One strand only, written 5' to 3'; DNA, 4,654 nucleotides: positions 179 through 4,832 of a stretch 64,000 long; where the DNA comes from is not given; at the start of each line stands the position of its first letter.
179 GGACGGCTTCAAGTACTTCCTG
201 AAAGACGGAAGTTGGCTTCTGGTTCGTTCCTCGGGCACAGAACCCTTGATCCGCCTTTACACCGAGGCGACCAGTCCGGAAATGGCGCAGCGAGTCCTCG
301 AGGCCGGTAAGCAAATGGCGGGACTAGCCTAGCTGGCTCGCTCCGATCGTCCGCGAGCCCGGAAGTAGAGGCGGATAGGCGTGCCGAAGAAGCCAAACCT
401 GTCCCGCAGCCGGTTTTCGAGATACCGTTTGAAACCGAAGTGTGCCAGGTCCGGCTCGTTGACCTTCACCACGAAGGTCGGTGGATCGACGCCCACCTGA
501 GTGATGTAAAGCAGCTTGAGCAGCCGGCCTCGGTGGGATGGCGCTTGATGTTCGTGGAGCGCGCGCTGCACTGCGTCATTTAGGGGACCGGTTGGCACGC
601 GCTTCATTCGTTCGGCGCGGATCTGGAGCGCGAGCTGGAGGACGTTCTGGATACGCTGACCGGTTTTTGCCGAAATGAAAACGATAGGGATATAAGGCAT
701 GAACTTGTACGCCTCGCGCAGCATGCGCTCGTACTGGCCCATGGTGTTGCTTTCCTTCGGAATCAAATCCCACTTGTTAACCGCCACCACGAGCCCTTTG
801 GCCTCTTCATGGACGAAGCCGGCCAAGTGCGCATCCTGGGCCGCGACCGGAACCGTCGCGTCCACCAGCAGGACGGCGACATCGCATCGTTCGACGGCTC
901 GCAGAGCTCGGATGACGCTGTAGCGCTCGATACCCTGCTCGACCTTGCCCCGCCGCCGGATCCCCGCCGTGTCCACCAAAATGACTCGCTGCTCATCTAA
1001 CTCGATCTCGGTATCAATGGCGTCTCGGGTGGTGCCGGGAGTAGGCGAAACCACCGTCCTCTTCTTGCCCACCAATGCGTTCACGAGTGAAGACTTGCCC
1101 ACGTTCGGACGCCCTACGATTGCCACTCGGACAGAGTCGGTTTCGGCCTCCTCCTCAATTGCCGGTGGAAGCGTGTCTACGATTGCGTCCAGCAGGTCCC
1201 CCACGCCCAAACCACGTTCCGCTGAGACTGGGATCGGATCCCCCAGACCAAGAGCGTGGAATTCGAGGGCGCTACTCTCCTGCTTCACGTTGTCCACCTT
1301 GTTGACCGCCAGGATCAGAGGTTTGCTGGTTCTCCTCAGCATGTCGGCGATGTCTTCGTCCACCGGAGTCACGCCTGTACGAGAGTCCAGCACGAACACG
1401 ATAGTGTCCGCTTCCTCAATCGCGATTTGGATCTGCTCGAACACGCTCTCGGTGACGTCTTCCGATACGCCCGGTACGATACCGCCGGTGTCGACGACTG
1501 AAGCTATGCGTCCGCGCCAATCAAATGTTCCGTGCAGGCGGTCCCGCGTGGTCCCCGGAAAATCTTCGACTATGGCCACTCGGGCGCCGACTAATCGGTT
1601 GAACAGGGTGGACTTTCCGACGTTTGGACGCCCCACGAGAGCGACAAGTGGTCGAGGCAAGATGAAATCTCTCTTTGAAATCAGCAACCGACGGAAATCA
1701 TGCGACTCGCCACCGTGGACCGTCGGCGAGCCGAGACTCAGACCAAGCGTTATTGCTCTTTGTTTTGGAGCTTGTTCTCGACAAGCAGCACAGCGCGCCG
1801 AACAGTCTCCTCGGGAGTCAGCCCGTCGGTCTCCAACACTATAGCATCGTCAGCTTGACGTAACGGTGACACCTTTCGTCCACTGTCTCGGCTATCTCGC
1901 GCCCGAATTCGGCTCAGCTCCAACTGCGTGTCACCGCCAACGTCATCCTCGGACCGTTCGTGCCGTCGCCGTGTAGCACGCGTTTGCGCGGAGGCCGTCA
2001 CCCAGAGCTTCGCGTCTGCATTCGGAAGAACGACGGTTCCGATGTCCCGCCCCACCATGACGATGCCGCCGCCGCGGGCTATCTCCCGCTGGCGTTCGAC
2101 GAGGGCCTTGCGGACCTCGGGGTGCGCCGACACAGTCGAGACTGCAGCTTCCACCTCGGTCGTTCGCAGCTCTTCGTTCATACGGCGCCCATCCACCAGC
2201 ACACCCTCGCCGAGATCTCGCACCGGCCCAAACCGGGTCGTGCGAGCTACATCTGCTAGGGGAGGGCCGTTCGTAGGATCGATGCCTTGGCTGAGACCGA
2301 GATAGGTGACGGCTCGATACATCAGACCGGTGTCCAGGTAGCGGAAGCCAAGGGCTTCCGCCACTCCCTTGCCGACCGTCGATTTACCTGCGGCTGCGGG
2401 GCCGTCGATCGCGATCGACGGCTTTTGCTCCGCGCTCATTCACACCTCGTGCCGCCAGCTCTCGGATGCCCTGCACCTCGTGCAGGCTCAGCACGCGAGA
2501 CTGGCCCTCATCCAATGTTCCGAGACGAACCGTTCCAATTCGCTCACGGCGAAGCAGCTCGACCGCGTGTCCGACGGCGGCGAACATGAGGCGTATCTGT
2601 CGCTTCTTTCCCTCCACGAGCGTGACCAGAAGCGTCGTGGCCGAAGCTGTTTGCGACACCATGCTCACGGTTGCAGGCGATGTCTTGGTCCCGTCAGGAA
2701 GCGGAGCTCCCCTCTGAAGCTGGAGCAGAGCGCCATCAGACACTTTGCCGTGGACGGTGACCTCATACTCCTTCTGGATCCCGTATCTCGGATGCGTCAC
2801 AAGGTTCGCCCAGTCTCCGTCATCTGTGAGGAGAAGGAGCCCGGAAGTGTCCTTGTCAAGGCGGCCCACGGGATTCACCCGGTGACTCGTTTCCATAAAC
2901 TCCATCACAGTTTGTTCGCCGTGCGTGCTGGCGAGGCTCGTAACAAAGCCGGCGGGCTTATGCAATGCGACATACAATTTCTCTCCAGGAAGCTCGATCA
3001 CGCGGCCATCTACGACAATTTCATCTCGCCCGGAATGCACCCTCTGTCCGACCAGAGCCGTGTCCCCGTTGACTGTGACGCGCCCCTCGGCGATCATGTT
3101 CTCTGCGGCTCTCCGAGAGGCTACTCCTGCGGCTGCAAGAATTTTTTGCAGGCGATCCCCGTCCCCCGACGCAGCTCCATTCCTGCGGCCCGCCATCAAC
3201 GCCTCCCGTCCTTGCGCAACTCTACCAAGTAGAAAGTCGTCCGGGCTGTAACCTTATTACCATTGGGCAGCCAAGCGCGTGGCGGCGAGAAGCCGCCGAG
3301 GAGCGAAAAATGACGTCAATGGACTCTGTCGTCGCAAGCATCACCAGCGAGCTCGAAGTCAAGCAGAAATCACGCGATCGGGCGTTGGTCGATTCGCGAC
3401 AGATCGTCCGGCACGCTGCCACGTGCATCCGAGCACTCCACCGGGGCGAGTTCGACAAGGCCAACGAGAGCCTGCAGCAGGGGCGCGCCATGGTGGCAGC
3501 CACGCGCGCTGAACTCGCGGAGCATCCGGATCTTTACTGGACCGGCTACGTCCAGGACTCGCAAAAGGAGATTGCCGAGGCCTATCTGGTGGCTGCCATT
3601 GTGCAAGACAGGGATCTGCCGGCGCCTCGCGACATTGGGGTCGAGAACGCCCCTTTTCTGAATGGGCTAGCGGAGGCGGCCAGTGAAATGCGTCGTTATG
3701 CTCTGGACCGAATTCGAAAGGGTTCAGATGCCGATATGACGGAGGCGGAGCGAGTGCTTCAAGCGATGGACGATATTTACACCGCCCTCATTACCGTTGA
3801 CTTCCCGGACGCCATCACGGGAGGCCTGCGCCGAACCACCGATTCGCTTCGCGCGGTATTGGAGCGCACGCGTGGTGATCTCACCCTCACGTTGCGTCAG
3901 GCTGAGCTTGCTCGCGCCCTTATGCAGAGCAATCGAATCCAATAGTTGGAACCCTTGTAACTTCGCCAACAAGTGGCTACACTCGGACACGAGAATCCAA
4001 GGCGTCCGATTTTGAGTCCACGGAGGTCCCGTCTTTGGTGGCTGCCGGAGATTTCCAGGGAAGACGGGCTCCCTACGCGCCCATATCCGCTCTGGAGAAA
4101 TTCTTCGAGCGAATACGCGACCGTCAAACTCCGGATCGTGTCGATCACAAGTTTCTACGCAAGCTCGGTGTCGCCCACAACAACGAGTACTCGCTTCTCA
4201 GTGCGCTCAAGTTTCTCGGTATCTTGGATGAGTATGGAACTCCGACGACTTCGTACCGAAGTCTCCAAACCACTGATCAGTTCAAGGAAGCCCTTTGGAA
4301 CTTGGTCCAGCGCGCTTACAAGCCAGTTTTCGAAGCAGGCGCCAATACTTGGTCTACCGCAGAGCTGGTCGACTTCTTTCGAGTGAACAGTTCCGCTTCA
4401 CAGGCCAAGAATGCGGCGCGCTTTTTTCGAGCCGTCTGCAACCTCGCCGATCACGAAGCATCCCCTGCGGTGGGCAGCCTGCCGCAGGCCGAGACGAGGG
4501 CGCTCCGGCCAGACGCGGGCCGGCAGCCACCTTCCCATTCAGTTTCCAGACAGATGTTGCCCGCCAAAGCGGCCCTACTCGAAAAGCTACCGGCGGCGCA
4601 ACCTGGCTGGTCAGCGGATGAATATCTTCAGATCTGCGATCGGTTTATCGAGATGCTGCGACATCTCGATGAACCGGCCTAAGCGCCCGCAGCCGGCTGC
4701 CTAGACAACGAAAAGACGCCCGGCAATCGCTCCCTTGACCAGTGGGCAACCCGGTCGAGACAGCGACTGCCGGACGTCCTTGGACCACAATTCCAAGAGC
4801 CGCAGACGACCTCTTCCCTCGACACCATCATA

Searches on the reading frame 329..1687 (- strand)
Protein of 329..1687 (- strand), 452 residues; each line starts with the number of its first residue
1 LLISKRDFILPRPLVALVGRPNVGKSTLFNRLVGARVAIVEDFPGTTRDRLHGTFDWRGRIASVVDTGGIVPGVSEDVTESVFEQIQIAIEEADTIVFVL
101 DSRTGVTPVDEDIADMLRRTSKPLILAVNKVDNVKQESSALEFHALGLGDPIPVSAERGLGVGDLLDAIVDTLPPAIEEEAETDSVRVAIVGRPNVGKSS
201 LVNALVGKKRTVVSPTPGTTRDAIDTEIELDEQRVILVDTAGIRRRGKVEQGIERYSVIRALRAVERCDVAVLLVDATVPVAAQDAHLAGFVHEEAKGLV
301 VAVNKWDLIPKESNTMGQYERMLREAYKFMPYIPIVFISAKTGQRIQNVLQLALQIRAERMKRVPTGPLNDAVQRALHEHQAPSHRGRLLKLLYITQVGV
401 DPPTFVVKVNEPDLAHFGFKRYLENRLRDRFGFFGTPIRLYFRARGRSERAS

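Call 27: search_protein_families(library=pfam, proteins=[window:329-1687:-], max_evalue=0.00001)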
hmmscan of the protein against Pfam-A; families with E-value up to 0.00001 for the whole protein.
window:329-1687:- (452 aa): 9 families
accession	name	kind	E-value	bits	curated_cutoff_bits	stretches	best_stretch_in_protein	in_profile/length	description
PF01926.29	MMR_HSR1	-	3.1e-61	204.9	21.9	2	15-130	2-113/113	50S ribosome-binding GTPase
PF02421.24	FeoB_N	-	1.2e-32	113.1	27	2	15-169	3-156/156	Ferrous iron transport protein B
PF14714.11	KH_dom-like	-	2.6e-30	105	27.3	1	363-443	1-81/81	KH-domain-like of EngA bacterial GTPase enzymes, C-terminal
PF00009.33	GTP_EFTU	-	8.2e-25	87.9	26.5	2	186-355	4-184/188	Elongation factor Tu GTP binding domain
PF00350.29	Dynamin_N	-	3.5e-15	56.9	27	0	188-221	1-34/168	Dynamin family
PF04548.22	AIG1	-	7.2e-12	45.5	27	0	16-119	4-109/212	AIG1 family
PF03193.22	RsgA_GTPase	-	7.2e-10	39.4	30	0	186-215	107-136/174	RsgA GTPase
PF08477.19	Roc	-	2.4e-07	31.5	27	0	187-247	1-70/119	Ras of Complex, Roc, domain of DAPkinase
PF00071.28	Ras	-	2.4e-06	27.7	21.6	0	188-261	2-66/162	Ras family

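Call 62: find_encoding_contigs(protein=window:329-1687:-, flank=10000, max_places=1)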
Protein window:329-1687:- (452 aa): no gene with exactly this product is on record in the collection.

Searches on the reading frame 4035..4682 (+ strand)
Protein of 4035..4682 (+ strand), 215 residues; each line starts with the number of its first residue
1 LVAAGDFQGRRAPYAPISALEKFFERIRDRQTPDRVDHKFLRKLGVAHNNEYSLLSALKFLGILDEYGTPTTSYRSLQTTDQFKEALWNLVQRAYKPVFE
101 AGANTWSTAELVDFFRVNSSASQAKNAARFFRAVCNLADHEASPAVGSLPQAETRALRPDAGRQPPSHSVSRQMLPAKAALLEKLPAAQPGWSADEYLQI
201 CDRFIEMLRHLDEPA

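Call 27: search_protein_families(library=pfam, proteins=[window:4035-4682:+], max_evalue=0.00001)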
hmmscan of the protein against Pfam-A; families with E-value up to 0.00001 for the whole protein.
window:4035-4682:+ (215 aa): 1 family
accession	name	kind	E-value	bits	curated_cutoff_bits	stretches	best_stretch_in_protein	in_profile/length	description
PF17278.7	DUF5343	-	2.2e-22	80.3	27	1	13-143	1-138/140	Family of unknown function (DUF5343)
